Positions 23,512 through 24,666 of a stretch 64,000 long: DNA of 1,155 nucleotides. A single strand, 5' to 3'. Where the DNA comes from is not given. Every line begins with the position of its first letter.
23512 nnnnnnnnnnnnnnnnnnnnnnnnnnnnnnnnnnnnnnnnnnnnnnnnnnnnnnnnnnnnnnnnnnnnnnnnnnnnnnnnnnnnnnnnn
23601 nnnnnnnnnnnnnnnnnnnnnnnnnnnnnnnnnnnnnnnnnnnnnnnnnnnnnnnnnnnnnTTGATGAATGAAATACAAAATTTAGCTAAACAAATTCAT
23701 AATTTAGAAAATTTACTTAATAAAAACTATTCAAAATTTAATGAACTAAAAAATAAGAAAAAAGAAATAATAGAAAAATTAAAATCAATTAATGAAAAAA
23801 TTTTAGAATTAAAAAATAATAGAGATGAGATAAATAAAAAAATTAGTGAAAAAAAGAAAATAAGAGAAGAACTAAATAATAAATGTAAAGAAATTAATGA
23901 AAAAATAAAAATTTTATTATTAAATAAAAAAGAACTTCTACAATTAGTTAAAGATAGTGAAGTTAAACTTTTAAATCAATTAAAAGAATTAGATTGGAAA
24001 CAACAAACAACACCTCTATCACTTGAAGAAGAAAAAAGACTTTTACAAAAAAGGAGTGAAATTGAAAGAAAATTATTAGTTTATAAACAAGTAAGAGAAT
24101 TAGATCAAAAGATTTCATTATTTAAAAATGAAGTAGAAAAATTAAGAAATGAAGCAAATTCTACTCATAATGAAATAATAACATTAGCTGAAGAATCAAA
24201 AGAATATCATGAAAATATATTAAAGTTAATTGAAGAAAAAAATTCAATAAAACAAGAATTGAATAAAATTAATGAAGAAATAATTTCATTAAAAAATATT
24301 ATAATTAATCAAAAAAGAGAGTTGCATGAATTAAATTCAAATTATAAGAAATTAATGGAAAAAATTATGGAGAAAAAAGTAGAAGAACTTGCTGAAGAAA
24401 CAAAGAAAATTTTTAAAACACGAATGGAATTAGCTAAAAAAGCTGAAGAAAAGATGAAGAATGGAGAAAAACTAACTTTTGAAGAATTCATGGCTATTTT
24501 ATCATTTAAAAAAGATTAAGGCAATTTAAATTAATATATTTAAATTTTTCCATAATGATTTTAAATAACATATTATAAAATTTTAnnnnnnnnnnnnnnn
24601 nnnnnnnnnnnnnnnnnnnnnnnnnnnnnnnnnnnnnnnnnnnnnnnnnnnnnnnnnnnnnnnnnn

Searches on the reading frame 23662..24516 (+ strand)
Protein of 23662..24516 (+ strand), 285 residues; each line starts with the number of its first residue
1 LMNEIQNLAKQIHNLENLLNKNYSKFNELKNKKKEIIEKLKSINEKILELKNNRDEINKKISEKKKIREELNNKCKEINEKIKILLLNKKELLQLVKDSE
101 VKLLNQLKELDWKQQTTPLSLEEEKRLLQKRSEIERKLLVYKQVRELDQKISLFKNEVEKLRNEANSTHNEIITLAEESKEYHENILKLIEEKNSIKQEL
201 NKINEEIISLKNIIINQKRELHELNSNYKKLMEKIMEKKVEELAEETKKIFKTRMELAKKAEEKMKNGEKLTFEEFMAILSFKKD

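Call 70: search_protein_families(library=pfam, max_evalue=0.00001, proteins=[window:23662-24516:+])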
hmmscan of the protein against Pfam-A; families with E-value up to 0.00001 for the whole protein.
window:23662-24516:+ (285 aa): 1 family
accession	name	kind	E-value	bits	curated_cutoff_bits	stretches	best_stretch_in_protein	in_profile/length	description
PF23435.1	DUF7121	-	2.5e-10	40.7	29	1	4-279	36-301/307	Family of unknown function (DUF7121)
